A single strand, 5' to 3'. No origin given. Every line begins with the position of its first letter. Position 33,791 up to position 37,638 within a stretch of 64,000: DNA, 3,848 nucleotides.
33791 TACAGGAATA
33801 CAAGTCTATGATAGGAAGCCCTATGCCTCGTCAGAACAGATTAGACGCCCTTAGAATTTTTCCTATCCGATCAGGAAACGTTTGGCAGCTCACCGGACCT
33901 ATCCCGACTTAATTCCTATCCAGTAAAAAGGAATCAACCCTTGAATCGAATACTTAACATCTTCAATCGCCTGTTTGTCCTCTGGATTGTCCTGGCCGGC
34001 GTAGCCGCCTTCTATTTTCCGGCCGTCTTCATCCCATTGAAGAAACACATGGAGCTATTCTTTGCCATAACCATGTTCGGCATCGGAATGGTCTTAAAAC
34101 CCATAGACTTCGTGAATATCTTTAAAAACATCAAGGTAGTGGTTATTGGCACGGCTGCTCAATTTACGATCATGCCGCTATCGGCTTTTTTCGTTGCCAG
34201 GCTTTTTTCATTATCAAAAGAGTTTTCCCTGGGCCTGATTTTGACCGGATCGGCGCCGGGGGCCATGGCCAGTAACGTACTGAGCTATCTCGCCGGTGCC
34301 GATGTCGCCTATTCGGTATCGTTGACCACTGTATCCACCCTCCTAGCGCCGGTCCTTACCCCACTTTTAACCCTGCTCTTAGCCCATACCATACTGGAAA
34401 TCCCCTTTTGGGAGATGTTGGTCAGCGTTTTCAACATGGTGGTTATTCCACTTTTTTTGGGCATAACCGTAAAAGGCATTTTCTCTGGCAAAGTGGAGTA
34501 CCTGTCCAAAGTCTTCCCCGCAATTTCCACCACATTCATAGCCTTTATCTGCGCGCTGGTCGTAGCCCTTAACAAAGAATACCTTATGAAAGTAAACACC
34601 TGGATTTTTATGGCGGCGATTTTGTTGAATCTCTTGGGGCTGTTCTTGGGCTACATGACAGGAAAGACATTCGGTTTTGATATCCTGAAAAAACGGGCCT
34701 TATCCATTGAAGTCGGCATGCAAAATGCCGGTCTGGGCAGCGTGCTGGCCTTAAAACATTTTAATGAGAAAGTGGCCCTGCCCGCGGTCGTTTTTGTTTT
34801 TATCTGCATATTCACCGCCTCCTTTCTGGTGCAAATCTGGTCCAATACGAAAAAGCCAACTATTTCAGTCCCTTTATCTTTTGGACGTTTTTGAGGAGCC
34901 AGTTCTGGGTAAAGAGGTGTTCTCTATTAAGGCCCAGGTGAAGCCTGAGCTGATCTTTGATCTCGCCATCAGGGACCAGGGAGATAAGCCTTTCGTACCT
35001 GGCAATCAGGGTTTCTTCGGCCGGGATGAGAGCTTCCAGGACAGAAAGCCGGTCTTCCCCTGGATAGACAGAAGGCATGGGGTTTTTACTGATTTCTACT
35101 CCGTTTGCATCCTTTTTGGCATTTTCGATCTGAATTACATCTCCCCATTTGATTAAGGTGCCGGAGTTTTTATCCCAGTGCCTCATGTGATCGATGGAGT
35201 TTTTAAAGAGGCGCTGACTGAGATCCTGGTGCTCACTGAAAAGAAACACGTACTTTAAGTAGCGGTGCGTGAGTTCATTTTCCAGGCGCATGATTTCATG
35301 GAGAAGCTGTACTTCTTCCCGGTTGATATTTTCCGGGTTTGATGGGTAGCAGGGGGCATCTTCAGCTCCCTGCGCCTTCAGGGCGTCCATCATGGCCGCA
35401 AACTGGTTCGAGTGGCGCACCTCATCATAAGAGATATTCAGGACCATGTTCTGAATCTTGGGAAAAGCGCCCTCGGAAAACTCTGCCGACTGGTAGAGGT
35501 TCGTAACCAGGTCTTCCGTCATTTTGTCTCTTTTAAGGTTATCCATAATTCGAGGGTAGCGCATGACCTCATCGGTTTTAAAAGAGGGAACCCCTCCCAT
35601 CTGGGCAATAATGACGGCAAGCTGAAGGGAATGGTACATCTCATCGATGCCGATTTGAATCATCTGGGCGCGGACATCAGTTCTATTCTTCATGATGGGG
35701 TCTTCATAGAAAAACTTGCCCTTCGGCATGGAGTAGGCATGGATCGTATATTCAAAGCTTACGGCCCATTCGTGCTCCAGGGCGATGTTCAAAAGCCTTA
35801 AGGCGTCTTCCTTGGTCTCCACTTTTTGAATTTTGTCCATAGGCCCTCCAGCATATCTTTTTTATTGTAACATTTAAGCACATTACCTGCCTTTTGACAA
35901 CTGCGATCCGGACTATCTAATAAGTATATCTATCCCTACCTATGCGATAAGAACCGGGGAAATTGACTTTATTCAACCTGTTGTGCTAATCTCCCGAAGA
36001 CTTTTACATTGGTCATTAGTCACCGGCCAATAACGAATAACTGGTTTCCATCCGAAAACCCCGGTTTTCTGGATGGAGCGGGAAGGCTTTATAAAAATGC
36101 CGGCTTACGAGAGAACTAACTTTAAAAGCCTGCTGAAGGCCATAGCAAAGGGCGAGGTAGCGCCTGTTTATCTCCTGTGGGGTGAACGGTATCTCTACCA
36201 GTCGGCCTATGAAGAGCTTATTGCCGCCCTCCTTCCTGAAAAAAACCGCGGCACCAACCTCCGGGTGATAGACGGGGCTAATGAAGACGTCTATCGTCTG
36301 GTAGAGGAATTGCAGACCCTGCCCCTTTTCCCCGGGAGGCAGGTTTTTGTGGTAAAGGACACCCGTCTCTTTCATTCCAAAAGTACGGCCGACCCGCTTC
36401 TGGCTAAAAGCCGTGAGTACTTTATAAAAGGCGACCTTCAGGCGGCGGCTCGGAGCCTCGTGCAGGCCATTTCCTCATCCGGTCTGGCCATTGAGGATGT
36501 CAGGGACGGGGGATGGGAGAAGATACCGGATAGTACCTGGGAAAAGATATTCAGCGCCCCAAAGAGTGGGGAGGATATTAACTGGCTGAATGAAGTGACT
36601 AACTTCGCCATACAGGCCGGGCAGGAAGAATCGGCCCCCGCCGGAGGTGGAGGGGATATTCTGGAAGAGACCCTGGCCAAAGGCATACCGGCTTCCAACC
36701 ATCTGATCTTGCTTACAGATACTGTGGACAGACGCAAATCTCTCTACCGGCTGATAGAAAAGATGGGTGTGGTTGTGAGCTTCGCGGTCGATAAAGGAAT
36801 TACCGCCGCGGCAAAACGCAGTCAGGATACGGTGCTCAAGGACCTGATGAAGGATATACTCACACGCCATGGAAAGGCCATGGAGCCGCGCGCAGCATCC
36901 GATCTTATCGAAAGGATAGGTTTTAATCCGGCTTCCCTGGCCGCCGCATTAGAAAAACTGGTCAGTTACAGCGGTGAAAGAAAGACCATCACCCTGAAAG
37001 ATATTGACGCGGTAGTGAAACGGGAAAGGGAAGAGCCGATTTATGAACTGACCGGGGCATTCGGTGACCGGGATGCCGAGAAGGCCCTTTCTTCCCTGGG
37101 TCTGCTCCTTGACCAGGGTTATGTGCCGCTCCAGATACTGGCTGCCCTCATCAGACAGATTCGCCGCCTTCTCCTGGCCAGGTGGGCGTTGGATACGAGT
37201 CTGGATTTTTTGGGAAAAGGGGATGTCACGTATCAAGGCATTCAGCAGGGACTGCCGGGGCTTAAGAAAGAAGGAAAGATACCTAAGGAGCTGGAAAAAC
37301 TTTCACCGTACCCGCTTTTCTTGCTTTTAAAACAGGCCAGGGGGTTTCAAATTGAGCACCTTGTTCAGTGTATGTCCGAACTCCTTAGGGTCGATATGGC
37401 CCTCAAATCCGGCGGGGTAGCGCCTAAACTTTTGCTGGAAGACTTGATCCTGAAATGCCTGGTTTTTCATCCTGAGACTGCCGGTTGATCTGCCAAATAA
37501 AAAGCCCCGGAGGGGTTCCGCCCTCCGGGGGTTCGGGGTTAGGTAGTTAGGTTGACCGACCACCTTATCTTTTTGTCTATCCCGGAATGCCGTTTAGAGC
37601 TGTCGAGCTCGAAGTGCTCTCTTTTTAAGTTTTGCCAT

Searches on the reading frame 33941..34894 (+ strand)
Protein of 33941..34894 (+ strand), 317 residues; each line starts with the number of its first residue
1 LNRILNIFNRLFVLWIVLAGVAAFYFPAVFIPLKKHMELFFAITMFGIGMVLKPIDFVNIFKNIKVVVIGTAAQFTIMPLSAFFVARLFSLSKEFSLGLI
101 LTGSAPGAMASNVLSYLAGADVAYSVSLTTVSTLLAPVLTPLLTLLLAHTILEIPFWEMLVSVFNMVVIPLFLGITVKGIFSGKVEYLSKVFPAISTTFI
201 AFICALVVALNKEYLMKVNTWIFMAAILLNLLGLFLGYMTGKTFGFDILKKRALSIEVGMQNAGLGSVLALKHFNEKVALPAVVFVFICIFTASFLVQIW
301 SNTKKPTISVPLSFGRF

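Call 17: search_protein_families(library=pfam, proteins=[window:33941-34894:+], max_evalue=0.001)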
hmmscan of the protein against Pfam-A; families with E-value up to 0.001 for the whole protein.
window:33941-34894:+ (317 aa): 2 families
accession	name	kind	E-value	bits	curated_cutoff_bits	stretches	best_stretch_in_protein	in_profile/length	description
PF01758.21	SBF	-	1.5e-38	132.9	24.3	1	40-217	3-190/191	Sodium Bile acid symporter family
PF13593.11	SBF_like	-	5.8e-16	59.1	25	1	22-301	13-312/313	SBF-like CPA transporter family (DUF4137)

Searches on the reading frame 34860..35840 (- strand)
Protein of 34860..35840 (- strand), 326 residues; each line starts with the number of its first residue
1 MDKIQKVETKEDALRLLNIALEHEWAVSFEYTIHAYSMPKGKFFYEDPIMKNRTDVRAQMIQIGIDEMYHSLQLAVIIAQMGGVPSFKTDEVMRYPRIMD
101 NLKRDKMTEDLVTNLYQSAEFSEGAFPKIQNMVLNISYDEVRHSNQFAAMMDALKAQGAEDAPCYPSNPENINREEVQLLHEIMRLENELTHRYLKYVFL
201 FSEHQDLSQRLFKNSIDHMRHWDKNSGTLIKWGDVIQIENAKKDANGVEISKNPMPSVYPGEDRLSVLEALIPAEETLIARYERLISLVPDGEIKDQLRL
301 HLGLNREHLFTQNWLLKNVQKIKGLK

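Call 17: search_protein_families(library=pfam, proteins=[window:34860-35840:-], max_evalue=0.001)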
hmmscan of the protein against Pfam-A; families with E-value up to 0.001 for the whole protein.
window:34860-35840:- (326 aa): 2 families
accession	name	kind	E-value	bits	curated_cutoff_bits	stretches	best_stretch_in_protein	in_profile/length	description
PF00210.30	Ferritin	-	1.8e-07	31.6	24.5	0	17-155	4-140/142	Ferritin-like domain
PF12902.13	Ferritin-like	-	1.4e-05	25.6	22.3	1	18-100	2-75/221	Ferritin-like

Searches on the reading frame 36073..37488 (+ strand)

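Call 17: search_protein_families(library=pfam, proteins=[window:36073-37488:+], max_evalue=0.001)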
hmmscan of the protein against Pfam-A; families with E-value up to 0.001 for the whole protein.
window:36073-37488:+ (471 aa): 2 families
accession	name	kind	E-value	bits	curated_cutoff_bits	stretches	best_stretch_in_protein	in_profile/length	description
PF21694.2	DNA_pol3_delta_C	-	8.8e-17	61.7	27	2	400-461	60-120/121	DNA polymerase III delta subunit, C-terminal domain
PF06144.19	DNA_pol3_delta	-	6.4e-08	33.1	21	1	33-105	1-73/124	DNA polymerase III, delta subunit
